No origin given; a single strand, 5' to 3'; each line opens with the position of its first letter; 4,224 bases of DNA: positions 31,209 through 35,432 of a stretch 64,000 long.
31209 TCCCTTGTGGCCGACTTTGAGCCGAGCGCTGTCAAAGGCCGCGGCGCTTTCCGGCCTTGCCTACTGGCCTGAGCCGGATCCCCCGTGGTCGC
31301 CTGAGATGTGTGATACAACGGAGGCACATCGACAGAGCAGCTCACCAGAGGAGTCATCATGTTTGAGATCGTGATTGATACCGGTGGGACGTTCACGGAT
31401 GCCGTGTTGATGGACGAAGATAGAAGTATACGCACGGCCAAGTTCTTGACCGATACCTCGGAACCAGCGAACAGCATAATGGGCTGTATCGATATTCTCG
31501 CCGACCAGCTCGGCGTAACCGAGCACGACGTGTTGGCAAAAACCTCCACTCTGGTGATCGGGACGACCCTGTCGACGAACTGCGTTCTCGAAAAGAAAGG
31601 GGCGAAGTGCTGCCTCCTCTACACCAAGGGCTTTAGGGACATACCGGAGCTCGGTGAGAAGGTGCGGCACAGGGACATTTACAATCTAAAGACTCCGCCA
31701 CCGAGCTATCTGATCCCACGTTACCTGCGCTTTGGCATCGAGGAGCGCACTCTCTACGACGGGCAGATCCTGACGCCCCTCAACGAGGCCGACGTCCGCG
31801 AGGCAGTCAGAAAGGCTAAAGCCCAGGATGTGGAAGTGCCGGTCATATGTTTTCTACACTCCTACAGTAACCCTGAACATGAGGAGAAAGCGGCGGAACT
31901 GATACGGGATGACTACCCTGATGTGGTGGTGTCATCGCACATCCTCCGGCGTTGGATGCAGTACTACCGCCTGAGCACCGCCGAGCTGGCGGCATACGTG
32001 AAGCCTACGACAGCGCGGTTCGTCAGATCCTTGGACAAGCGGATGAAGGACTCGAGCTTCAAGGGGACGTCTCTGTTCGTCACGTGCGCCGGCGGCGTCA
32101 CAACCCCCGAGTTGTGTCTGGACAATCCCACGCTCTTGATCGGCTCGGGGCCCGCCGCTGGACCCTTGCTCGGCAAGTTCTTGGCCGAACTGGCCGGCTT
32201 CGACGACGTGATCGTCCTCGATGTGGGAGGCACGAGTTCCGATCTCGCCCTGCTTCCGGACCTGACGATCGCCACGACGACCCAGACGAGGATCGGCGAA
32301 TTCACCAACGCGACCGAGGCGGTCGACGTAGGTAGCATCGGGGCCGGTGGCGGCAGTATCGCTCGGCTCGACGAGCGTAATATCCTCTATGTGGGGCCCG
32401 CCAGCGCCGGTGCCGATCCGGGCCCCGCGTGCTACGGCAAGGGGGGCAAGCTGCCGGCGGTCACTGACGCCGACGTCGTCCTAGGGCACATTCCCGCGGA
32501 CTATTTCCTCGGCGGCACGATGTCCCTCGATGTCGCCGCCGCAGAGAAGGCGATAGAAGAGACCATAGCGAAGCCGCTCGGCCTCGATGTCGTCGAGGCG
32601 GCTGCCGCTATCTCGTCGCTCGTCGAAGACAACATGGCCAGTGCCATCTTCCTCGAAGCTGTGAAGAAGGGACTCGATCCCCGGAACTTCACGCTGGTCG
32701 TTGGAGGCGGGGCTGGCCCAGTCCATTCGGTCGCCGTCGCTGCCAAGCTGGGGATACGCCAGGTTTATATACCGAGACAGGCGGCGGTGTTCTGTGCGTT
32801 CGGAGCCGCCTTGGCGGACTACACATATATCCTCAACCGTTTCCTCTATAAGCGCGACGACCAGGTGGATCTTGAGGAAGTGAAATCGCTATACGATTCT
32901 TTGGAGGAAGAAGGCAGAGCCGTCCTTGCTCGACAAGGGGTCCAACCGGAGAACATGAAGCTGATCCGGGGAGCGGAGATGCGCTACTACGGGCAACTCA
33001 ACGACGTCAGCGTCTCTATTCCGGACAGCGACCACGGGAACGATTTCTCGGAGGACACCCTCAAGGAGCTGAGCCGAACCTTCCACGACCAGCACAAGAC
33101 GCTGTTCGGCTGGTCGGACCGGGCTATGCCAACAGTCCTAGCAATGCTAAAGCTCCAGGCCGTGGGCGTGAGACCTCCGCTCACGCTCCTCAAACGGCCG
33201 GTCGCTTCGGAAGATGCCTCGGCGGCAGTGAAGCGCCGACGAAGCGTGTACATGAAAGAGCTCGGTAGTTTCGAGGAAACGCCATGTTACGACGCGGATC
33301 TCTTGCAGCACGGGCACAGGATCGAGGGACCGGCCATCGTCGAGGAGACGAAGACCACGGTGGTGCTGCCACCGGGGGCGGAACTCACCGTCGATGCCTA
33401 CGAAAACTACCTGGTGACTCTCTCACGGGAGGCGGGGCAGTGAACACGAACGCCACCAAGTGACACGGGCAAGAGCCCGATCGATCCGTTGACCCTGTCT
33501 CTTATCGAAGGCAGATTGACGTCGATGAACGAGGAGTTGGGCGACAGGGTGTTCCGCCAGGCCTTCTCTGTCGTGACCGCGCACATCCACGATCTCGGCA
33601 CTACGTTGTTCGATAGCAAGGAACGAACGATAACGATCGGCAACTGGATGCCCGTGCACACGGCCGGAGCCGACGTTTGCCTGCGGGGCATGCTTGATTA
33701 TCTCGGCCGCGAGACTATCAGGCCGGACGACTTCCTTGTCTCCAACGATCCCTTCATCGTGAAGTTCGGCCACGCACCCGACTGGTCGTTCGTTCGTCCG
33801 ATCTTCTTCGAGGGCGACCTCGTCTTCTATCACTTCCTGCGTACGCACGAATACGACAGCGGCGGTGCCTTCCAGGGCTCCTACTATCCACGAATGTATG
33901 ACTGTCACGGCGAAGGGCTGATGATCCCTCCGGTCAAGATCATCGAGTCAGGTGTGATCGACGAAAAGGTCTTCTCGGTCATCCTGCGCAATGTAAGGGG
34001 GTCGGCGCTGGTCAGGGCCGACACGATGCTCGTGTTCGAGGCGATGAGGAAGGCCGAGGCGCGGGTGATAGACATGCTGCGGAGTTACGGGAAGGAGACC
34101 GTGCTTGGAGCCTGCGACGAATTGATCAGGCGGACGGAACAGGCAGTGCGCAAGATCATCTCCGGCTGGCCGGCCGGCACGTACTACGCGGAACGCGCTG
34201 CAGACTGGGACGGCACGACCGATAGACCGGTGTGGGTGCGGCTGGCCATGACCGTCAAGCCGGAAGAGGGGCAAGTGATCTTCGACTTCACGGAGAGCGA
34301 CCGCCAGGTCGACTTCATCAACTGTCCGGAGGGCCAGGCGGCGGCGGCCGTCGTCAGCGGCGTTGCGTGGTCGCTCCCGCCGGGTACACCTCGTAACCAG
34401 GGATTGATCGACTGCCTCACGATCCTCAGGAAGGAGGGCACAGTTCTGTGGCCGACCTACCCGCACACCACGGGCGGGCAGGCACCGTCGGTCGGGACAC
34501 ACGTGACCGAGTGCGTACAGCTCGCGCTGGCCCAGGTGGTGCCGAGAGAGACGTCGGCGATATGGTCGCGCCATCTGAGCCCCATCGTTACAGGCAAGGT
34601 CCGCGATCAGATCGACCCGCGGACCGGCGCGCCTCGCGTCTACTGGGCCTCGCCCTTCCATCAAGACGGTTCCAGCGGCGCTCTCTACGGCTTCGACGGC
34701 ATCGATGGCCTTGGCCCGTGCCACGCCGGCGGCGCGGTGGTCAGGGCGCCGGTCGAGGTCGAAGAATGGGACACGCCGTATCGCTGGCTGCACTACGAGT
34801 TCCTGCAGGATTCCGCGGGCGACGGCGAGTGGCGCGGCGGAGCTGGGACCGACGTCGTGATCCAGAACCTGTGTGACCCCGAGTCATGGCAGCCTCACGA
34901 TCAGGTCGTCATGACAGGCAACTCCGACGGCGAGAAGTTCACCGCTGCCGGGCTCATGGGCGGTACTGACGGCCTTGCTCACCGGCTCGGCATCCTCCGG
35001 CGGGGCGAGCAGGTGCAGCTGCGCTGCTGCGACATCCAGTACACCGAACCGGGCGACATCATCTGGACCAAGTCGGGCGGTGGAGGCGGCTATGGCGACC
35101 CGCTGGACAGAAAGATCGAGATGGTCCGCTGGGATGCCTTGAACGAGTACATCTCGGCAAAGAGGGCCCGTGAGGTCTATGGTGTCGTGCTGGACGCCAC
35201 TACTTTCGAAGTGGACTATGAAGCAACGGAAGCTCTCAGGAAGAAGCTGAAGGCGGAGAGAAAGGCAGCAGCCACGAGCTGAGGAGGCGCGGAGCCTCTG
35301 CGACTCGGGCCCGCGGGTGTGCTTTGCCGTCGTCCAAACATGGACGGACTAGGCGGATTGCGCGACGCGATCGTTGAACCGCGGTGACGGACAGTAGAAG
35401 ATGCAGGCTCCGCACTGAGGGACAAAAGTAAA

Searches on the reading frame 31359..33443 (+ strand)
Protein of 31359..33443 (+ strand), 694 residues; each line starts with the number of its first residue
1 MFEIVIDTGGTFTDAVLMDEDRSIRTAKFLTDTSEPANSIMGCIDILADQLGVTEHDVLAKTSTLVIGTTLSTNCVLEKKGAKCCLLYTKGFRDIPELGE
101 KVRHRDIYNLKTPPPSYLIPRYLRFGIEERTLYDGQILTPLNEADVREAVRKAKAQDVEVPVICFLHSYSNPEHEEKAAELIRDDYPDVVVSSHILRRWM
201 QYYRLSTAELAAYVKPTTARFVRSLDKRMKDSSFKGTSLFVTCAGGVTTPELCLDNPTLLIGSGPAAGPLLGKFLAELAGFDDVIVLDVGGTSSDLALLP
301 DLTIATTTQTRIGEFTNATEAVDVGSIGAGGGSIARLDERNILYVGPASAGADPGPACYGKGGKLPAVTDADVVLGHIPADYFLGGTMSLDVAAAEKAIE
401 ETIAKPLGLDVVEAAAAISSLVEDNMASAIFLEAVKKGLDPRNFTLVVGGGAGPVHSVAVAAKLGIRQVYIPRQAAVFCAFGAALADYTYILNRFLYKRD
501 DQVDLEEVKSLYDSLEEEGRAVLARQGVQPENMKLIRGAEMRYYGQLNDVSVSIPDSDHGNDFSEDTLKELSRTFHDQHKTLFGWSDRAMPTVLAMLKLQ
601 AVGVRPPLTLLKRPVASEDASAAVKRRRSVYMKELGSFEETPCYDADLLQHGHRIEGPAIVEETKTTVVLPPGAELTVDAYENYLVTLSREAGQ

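Call 10: search_protein_families(library=pfam, proteins=[window:31359-33443:+], max_evalue=0.001)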
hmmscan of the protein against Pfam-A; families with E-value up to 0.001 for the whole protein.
window:31359-33443:+ (694 aa): 3 families
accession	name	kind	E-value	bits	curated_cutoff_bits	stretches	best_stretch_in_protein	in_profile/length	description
PF01968.24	Hydantoinase_A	-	5.4e-78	262.6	22.9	1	204-489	1-288/291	Hydantoinase/oxoprolinase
PF05378.19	Hydant_A_N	-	3e-47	161.1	25.2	1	4-184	2-174/176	Hydantoinase/oxoprolinase N-terminal region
PF19278.4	Hydant_A_C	-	1.1e-21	77.6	21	1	505-681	11-185/193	Hydantoinase/oxoprolinase C-terminal domain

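Call 41: search_protein_families(library=ncbifam, proteins=[window:31359-33443:+], max_evalue=0.01)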
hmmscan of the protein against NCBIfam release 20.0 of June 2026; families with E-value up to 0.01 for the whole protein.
window:31359-33443:+ (694 aa): 3 families
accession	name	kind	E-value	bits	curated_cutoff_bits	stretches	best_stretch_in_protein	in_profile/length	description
NF050156.1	CapLactmsAlpCapA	equivalog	9.4e-162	539.8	1000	1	3-687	2-686/689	caprolactamase subunit alpha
NF042975.2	AcphenoCarb_ApcC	equivalog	3.5e-104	349.5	1500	1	3-682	10-705/733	acetophenone carboxylase subunit gamma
NF042960.1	AcphenoCarb_ApcA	equivalog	1.1e-63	215.5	1250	2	143-684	123-653/658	acetophenone carboxylase subunit alpha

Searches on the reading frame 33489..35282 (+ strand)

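Call 11: search_protein_families(library=pfam, proteins=[window:33489-35282:+], max_evalue=0.001)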
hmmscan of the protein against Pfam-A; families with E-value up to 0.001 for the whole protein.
window:33489-35282:+ (597 aa): 1 family
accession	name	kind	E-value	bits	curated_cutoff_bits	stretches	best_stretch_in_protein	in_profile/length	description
PF02538.19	Hydantoinase_B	-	5.5e-110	368.7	26.8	1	2-538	4-519/519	Hydantoinase B/oxoprolinase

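Call 41: search_protein_families(library=ncbifam, proteins=[window:33489-35282:+], max_evalue=0.01)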
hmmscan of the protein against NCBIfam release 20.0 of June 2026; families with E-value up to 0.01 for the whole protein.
window:33489-35282:+ (597 aa): 2 families
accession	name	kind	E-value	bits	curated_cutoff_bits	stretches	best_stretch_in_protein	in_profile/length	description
NF050157.1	CapLactmsBetCapB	equivalog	1.1e-67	228.6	1000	1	1-585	4-576/577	caprolactamase subunit beta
NF042976.1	AcphenoCarb_ApcD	equivalog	5.7e-26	91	1500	2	68-457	98-486/685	acetophenone carboxylase subunit delta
